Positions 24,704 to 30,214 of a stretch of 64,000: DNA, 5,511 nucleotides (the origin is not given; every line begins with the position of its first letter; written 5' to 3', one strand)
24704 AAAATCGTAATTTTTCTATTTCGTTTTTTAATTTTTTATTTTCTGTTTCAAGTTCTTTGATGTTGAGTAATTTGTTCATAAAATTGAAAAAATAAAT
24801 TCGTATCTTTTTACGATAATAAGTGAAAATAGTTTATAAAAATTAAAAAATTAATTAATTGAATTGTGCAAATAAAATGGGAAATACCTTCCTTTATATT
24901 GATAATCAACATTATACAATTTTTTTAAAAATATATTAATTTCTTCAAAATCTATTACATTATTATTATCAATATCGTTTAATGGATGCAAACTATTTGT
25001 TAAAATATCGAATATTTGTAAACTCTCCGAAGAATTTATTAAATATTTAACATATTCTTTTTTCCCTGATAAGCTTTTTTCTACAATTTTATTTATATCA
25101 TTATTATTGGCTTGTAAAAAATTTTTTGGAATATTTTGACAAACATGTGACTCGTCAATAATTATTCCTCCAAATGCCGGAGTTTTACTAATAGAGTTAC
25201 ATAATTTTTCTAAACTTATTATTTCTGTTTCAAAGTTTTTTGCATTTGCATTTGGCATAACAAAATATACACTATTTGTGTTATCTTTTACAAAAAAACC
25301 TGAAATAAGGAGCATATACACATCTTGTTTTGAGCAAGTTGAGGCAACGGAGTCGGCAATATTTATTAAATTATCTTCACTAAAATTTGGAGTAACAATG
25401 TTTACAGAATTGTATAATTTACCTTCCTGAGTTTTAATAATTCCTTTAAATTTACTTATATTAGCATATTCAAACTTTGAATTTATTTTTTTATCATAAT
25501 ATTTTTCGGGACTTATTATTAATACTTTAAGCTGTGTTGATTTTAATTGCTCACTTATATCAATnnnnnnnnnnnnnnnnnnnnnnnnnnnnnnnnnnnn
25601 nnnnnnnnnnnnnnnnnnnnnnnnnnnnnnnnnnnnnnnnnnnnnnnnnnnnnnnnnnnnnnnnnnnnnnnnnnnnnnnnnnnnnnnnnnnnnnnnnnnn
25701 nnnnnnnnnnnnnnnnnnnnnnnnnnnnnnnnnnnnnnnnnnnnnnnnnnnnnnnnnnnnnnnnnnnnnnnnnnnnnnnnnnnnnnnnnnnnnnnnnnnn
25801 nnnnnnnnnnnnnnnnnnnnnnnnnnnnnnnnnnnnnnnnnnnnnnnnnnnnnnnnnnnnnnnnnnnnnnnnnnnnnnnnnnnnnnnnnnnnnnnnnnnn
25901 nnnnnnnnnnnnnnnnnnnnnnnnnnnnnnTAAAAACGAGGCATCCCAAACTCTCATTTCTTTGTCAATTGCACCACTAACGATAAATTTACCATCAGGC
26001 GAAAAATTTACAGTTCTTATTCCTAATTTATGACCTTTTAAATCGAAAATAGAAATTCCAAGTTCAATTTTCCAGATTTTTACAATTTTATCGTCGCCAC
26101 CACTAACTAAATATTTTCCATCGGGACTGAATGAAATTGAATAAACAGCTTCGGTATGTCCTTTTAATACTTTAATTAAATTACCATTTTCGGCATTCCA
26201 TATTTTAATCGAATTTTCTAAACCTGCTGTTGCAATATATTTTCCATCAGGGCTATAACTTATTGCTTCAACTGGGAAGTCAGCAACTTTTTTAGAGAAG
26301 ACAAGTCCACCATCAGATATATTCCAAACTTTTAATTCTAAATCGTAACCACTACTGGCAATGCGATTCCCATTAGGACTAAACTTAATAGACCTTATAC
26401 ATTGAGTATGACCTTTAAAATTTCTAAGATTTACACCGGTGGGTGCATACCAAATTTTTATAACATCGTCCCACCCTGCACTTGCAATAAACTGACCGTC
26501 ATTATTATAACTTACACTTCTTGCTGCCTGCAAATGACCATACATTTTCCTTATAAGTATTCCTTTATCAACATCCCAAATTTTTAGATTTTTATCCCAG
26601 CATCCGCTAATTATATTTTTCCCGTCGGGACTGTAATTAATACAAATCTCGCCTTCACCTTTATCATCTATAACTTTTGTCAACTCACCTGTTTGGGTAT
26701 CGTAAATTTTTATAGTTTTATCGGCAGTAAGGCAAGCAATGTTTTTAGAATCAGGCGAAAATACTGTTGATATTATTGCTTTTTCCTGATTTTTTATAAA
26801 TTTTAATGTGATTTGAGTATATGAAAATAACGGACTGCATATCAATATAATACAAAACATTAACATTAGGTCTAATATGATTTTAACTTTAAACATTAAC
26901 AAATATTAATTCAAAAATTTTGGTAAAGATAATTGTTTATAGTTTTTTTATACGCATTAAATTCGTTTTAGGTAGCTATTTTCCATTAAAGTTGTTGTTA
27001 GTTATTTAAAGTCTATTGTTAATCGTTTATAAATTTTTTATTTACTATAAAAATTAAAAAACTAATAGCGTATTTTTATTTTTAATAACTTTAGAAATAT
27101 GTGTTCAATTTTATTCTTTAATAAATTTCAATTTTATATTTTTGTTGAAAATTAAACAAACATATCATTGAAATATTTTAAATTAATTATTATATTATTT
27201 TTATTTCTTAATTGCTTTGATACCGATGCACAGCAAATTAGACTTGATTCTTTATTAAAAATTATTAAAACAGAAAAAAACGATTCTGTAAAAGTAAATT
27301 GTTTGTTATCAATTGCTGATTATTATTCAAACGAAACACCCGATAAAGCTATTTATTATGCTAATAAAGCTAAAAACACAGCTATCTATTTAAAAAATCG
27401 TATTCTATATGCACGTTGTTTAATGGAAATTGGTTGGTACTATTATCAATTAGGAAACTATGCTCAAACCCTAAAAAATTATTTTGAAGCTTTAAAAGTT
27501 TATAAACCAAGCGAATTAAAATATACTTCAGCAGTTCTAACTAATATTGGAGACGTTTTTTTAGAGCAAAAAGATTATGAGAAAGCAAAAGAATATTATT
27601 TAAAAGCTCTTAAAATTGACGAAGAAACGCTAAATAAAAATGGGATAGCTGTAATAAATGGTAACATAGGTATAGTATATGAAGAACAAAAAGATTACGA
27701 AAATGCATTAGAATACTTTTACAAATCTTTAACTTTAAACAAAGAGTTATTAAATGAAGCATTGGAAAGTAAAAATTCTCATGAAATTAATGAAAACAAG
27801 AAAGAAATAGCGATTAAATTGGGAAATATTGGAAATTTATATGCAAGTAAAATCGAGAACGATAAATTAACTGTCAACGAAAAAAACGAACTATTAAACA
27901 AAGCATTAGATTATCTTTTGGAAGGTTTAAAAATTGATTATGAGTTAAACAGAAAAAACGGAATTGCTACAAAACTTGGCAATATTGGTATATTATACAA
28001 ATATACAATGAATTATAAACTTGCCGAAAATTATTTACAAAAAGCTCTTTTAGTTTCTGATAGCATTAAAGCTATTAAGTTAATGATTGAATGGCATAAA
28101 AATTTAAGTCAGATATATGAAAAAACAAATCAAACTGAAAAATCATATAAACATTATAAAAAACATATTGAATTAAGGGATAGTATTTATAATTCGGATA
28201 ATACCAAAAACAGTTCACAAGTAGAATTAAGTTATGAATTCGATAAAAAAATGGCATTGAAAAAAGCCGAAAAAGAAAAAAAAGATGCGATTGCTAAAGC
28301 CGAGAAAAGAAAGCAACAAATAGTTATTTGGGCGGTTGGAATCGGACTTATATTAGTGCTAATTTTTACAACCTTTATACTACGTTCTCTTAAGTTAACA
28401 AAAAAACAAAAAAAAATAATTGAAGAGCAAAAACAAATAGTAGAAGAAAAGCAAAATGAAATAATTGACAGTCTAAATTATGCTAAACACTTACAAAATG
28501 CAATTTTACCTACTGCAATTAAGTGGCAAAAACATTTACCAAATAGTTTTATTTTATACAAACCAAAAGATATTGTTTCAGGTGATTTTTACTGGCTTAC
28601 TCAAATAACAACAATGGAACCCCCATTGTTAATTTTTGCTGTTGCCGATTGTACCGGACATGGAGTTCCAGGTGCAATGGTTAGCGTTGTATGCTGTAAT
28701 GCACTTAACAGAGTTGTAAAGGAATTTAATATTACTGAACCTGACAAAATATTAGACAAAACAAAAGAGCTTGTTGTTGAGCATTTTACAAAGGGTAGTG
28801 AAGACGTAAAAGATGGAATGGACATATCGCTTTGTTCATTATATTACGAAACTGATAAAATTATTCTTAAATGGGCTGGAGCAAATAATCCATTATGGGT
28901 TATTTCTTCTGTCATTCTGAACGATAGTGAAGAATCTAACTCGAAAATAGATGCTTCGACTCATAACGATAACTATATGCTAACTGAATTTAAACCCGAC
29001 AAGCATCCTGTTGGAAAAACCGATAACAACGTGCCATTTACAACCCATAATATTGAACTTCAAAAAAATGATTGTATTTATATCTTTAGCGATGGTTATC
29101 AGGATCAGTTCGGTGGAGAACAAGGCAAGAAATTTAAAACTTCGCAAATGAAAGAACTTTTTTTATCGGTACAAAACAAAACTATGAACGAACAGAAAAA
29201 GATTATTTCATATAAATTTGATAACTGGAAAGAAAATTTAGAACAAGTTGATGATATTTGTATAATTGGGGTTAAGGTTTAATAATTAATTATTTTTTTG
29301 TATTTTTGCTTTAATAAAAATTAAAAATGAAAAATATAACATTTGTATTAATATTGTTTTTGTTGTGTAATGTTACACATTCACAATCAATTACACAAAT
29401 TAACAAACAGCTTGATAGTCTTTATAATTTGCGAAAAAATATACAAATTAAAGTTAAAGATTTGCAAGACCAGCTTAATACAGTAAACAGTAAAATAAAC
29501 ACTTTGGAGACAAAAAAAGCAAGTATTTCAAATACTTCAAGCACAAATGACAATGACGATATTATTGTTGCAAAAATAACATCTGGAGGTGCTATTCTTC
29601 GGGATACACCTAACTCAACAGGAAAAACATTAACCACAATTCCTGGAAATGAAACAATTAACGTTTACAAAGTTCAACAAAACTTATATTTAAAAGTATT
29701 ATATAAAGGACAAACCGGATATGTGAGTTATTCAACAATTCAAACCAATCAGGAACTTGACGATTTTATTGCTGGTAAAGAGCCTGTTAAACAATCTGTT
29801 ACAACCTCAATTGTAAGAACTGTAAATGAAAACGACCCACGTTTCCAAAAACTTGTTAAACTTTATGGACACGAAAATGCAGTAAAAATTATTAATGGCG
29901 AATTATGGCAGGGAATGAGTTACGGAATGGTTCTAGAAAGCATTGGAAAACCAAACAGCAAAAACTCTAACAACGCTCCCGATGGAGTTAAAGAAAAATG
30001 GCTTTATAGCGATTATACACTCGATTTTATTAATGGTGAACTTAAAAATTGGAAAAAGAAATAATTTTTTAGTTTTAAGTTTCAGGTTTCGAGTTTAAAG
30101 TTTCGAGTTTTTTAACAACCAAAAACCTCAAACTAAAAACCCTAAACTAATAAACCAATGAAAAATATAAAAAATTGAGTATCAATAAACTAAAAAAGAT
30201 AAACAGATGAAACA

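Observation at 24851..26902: WD40, Ig-like and caspase-like protein whose catalytic dyad appears replaced, ending in an EF-hand loop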

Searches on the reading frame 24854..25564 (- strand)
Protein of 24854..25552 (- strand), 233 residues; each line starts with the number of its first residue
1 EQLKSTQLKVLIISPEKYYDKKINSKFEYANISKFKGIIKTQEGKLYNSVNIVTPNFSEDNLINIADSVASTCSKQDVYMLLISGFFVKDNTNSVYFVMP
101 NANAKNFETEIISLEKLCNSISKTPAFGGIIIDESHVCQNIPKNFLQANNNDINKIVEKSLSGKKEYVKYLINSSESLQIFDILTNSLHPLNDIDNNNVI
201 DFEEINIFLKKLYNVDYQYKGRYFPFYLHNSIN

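Call 6: search_protein_families(library=pfam, proteins=[window:24854-25552:-], max_evalue=10)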
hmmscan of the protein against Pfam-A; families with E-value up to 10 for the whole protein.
seq(233 aa): 3 families
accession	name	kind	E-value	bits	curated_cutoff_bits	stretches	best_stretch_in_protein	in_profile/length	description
PF06920.19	DHR-2_Lobe_A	-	0.091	13.5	26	1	21-83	56-119/154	DHR-2, Lobe A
PF15480.11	DUF4640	-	0.1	12.8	26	1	120-187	154-221/292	Domain of unknown function (DUF4640)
PF00036.39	EF-hand_1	-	0.13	12.4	25.4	1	193-212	10-29/29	EF hand domain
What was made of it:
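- Closest known: EF-hand / DxDxDG-type calcium loops. Different: It scores below the Pfam EF-hand threshold (call 6).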

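Call 61: search_solved_structures(query=A4, max_evalue=10)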
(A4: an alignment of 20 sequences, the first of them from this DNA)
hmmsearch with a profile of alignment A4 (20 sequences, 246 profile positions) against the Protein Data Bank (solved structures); distinct sequences matched with E-value up to 10: 185 (the best 60 are shown).
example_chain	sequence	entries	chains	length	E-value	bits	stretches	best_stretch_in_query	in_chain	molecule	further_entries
1c7v_A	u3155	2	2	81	0.0037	19.9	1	204-228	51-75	CALCIUM VECTOR PROTEIN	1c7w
6hcs_A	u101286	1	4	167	0.0041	19.7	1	206-230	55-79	Calmodulin-1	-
2lhh_A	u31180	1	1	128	0.0055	19.3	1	203-233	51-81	Calmodulin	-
4aqr_A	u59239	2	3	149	0.0057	19.2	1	206-230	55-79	CALMODULIN-7 | CALMODULIN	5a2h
6ui4_B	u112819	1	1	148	0.0059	19.2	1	206-230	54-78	Calmodulin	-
9qt9_E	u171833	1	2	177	0.006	19.1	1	206-231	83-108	Calmodulin-1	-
1rfj_A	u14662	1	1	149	0.0069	18.9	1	206-230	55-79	calmodulin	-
6xxx_AAA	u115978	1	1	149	0.0075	18.8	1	206-231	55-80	Calmodulin-1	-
6oqq_B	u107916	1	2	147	0.0084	18.7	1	203-233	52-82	Calmodulin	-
1lkj_A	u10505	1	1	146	0.0093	18.5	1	203-233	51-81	Calmodulin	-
2m97_A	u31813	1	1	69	0.01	18.4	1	206-226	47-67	Optimized Ratiometric Calcium Sensor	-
2hf5_A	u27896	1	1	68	0.01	18.4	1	206-231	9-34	Calmodulin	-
1vrk_A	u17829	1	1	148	0.012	18.1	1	206-232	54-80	CALMODULIN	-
1qs7_A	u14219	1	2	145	0.015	17.9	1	206-231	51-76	CALMODULIN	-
1f54_A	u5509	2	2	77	0.015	17.9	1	208-227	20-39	CALMODULIN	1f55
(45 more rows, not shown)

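Call 69: predict_structure(alignment_id=A4)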
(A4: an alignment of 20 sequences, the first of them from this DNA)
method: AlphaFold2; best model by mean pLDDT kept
length: 237 residues; sequences in the alignment: 20
mean_pLDDT: 93.6   pTM: 0.91
mean pLDDT of the five models: 93.6, 93.4, 93.2, 92.9, 92.7
residues with pLDDT >= 90: 202; 70-90: 31; 50-70: 3; < 50: 1
segments of 3 or more residues with pLDDT < 50: none
pLDDT, mean of each block of 10 residues (from residue 1): 78 97 90 93 95 95 88 96 97 97 94 95 96 97 92 97 96 95 95 95 96 97 93 76
secondary structure, 60 per line:
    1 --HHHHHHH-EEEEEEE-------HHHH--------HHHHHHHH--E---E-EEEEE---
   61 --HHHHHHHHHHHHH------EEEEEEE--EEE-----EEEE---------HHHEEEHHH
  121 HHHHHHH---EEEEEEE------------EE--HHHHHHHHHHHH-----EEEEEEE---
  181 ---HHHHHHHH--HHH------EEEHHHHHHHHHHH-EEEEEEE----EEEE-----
elements in order: H3-9 E11-17 H25-28 H37-44 E53-57 H63-75 E82-88 E91-93 E99-102 E115-117 H118-127 E131-137 H154-165 E171-177 H184-191 E203-205 H206-216 E218-224 E229-232
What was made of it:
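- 24863..25534 (-): Pseudo-caspase (Peptidase_C14-like, caspase/hemoglobinase fold) domain, aa ~457-680. AF2 pLDDT 93.6, pTM 0.91 (call 69).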

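Call 71: fold_search(model_id=the predicted structure, library=pdb)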
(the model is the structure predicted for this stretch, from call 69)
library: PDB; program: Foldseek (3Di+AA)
matches with E <= 10: 1371; with E <= 0.001: 53
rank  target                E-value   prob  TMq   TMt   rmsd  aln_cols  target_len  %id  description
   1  7ak0_A                9.8e-07  1.00  0.53  0.37   6.6       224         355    8  Human MALT1(329-729) in complex with a chromane urea containing inhibitor (released 2020-12-09)
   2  9mke_B                1.5e-06  1.00  0.46  0.32   8.1       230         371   10  Crystal structure of MALT1 in complex with an allosteric inhibitor (released 2025-10-29)
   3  7ak0_B                1.7e-06  1.00  0.48  0.34   8.2       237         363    9  Human MALT1(329-729) in complex with a chromane urea containing inhibitor (released 2020-12-09)
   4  6yn8                  2.0e-06  1.00  0.50  0.35   7.2       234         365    9  Human MALT1(334-719) in complex with a tetrazole containing compound (released 2020-06-24)
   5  9mke_A                2.1e-06  1.00  0.49  0.34   7.4       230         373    8  Crystal structure of MALT1 in complex with an allosteric inhibitor (released 2025-10-29)
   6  7a41_B                2.5e-06  1.00  0.49  0.34   6.8       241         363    7  MALT1 in complex with a NVS-MALT1 chemical probe (released 2020-12-02)
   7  9mkd_B                2.5e-06  1.00  0.47  0.33   7.4       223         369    9  Crystal structure of MALT1 in complex with an allosteric inhibitor (released 2025-10-29)
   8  9mkd_A                2.9e-06  1.00  0.47  0.33   7.3       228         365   10  Crystal structure of MALT1 in complex with an allosteric inhibitor (released 2025-10-29)
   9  3e4c_B                4.4e-06  1.00  0.54  0.49   9.0       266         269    9  Procaspase-1 zymogen domain crystal structure (released 2008-12-30)
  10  9mkc_B                4.7e-06  1.00  0.46  0.33   7.7       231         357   11  Crystal structure of MALT1 in complex with an allosteric inhibitor (released 2025-10-29)
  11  6f7i_B                5.7e-06  1.00  0.55  0.38   5.2       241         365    8  human MALT1(329-728) IN COMPLEX WITH MLT-747 (released 2019-01-02)
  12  3v4o_A                6.0e-06  1.00  0.54  0.54   7.0       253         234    9  Human MALT1 (caspase domain) in complex with an irreversible peptidic inhibitor (released 2012-03-14)
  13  8v4x_A                6.0e-06  1.00  0.54  0.37   6.4       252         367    9  Structure of MALT1 in complex with an allosteric inhibitor (released 2024-05-01)
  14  8v4x_D                6.4e-06  1.00  0.52  0.36   7.2       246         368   11  Structure of MALT1 in complex with an allosteric inhibitor (released 2024-05-01)
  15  9mkc_A                7.3e-06  1.00  0.45  0.32   7.8       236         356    9  Crystal structure of MALT1 in complex with an allosteric inhibitor (released 2025-10-29)
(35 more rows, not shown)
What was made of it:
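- On Peptidase family C14 (caspase/hemoglobinase fold): All 50 listed Foldseek PDB hits are caspases, paracaspase, metacaspases or GSU0716; 53 hits have E<=1e-3 (call 71).
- All 50 listed Foldseek hits are caspase-fold proteins (call 71).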

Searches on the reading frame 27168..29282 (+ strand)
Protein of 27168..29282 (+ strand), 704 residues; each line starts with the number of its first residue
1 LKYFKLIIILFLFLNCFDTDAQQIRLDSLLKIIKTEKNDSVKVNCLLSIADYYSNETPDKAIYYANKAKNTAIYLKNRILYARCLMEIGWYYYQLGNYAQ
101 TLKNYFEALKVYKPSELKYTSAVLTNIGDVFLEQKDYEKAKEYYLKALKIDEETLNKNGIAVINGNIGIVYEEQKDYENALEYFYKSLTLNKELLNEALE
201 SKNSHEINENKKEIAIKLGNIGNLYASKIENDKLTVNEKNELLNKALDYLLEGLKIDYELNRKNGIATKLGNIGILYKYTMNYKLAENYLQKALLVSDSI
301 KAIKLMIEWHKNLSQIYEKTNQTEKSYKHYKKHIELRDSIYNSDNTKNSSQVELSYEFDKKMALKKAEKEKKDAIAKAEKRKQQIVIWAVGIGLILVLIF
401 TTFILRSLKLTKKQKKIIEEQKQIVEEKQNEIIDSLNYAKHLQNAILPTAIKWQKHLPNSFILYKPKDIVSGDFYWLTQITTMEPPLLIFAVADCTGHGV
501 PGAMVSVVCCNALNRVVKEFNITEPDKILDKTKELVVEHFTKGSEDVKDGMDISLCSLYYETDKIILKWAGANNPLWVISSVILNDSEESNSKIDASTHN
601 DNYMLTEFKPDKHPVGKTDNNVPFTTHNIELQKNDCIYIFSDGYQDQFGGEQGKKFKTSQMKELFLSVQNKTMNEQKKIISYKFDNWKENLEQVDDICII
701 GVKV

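Call 3: search_protein_families(library=pfam, proteins=[window:27168-29282:+], max_evalue=1)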
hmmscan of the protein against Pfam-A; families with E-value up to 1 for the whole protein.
window:27168-29282:+ (704 aa): 20 families
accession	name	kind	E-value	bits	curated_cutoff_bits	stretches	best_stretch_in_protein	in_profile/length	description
PF13424.12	TPR_12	-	3.4e-27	94.9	30.1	3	120-192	2-76/77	Tetratricopeptide repeat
PF00515.34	TPR_1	-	2.5e-21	75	27.8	5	123-152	3-32/34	Tetratricopeptide repeat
PF13181.12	TPR_8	-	8.7e-17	60.2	25.7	3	123-153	3-33/34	Tetratricopeptide repeat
PF07719.23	TPR_2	-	2.1e-14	52.8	27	2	123-152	3-32/34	Tetratricopeptide repeat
PF07228.17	SpoIIE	-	4.3e-14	53.4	25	1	488-704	5-191/192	Stage II sporulation protein E (SpoIIE)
PF13374.12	TPR_10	-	5e-14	52.2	27.5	3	166-197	7-38/42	Tetratricopeptide repeat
PF13176.12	TPR_7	-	5.2e-09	35.9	27.9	2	124-153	2-31/36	Tetratricopeptide repeat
PF13432.12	TPR_16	-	1.3e-06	29.2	32.7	1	88-151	3-61/65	Tetratricopeptide repeat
PF10345.15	Cohesin_load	-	5.5e-05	22.2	25.8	1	255-335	48-126/585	Cohesin loading factor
PF13174.12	TPR_6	-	7.5e-05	23.6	26.3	1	124-149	3-28/33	Tetratricopeptide repeat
PF13428.12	TPR_14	-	0.00021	22.1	23.5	0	127-152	7-32/44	Tetratricopeptide repeat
PF17874.7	TPR_MalT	-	0.0014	18.5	45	1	92-160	90-161/336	MalT-like TPR region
PF13414.12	TPR_11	-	0.0096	16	26.8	1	128-153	1-26/42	TPR repeat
PF20663.3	COG4_N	-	0.012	16.1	27.3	0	132-157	73-98/107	Conserved oligomeric Golgi complex subunit 4, N-terminal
PF22883.1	Consortin_N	-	0.067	13.6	27.7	0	124-140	9-25/52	Consortin, N-terminal domain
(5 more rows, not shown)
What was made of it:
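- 27168..29282 (+): Divergently transcribed TPR, transmembrane and SpoIIE (PP2C phosphatase) sensor protein (704 aa). Pfam TPR families plus SpoIIE (call 3).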

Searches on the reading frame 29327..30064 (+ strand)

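Call 55: search_protein_families(library=pfam, proteins=[window:29327-30064:+], max_evalue=0.001)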
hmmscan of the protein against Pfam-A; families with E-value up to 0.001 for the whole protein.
window:29327-30064:+ (245 aa): 1 family
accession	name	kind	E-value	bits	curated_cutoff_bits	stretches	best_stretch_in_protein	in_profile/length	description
PF08239.17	SH3_3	-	2.1e-08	34.7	27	1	88-138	2-53/54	Bacterial SH3 domain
